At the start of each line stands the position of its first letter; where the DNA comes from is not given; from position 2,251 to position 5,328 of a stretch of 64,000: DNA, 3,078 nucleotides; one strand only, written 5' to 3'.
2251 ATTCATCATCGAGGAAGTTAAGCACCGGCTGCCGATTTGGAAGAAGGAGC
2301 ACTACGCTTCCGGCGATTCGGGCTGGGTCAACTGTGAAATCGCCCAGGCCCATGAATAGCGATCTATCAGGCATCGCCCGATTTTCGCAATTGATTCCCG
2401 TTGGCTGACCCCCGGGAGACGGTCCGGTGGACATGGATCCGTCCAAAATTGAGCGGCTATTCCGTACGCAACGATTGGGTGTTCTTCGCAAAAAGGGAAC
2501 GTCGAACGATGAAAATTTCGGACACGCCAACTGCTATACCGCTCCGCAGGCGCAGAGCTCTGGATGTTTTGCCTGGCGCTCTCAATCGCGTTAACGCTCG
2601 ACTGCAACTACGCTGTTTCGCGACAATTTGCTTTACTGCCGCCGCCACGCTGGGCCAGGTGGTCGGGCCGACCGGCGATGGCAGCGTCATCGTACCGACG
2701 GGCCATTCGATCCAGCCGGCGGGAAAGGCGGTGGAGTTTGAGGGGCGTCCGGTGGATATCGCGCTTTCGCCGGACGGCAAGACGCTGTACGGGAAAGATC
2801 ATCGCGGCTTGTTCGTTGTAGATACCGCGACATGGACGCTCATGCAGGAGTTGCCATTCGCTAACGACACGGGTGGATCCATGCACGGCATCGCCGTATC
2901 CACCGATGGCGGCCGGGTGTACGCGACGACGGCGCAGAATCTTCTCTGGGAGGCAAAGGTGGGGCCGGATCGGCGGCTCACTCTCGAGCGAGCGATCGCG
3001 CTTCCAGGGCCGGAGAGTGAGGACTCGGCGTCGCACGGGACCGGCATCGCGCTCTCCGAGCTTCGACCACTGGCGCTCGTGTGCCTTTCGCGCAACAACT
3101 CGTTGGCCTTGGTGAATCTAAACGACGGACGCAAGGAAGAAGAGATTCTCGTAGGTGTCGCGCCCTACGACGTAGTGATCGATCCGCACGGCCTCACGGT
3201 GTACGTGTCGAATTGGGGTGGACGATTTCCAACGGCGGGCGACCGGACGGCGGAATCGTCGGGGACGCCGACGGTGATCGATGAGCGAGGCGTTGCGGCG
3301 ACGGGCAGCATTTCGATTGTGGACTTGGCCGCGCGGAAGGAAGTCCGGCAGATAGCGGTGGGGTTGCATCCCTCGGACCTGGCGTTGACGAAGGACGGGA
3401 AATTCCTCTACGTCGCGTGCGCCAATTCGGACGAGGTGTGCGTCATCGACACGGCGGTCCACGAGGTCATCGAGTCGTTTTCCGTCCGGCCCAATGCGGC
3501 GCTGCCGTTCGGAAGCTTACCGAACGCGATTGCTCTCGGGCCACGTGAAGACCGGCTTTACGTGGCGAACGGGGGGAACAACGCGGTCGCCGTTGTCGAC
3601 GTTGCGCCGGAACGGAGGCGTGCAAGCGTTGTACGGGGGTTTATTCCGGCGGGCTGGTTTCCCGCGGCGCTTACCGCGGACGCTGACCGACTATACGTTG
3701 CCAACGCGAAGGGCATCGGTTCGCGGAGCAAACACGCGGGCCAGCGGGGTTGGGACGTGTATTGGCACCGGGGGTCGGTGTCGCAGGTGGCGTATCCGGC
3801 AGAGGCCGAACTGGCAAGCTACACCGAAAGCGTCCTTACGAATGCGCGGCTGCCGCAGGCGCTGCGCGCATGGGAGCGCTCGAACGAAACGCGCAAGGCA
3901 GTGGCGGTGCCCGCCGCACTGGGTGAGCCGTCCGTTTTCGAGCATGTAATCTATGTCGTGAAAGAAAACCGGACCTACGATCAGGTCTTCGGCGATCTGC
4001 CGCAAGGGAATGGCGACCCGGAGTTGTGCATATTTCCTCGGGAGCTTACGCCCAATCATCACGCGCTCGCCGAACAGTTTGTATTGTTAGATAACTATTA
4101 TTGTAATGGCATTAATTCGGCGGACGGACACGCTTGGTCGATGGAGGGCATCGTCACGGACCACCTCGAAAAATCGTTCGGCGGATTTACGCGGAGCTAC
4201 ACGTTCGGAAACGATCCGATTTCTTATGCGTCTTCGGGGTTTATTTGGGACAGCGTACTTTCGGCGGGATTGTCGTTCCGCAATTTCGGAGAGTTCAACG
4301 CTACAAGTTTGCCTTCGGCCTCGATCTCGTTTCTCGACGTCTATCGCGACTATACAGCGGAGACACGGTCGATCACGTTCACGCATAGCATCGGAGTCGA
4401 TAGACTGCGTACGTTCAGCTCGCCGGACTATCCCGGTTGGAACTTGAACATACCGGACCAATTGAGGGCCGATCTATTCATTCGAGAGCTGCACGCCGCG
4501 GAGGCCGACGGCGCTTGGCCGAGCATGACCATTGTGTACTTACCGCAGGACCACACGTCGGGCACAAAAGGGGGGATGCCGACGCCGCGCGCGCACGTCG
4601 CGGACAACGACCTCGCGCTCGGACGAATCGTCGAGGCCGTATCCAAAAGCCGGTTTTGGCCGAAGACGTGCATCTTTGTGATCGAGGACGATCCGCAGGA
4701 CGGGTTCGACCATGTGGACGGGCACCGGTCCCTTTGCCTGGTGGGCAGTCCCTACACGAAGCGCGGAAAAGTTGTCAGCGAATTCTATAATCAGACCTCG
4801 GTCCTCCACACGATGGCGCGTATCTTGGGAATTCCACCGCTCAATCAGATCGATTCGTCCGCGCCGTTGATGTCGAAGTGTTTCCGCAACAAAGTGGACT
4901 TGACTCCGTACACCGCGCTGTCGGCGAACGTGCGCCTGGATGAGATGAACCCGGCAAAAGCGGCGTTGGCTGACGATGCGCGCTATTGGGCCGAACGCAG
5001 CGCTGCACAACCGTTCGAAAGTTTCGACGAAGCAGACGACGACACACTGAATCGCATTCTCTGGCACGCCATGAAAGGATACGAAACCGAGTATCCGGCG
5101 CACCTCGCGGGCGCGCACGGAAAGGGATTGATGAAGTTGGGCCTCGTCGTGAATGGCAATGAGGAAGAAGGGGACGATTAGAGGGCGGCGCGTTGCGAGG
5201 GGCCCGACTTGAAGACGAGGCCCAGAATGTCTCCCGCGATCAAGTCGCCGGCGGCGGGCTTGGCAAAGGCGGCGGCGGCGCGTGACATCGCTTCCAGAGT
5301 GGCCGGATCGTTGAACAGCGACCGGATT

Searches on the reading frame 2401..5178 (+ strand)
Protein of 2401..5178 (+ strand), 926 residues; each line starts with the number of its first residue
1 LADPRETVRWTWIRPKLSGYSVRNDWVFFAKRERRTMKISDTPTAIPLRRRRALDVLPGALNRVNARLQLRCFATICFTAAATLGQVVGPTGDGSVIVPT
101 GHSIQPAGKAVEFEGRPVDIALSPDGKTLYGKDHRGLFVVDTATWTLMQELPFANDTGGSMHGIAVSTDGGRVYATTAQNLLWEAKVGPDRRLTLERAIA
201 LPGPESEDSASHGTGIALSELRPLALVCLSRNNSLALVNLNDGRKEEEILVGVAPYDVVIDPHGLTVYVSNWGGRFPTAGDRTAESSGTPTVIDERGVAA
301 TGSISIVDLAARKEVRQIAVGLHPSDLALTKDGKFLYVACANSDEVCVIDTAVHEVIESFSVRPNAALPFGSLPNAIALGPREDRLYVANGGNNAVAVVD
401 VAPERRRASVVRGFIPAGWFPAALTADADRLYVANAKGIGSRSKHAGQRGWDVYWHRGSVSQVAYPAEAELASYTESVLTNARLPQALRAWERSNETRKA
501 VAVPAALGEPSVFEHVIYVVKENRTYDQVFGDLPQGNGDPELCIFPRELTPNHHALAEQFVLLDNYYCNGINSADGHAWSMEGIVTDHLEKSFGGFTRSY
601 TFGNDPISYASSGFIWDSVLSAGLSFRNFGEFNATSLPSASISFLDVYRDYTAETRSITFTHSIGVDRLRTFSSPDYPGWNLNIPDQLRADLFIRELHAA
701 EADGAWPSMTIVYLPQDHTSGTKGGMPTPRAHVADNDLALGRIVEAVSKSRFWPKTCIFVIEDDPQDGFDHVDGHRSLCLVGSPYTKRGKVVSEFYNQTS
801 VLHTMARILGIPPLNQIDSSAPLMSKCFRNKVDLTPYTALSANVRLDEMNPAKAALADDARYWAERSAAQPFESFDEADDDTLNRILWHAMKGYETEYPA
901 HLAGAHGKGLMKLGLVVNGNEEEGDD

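Call 67: search_protein_families(library=pfam, proteins=[window:2401-5178:+], max_evalue=0.001)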
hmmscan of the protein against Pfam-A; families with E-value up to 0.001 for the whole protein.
window:2401-5178:+ (926 aa): 4 families
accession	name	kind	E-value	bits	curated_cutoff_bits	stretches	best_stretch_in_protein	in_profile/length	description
PF04185.19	Phosphoesterase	-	3.1e-14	53.4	23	1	544-812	101-356/356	Phosphoesterase family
PF10282.15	Lactonase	-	3.4e-06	27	21.7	0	257-349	248-318/344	Lactonase, 7-bladed beta-propeller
PF21783.3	YNCE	-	1.2e-05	25.3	27.1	1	303-357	51-105/339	YNCE-like beta-propeller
PF01436.27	NHL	-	0.0007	19.9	20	0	374-398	4-27/28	NHL repeat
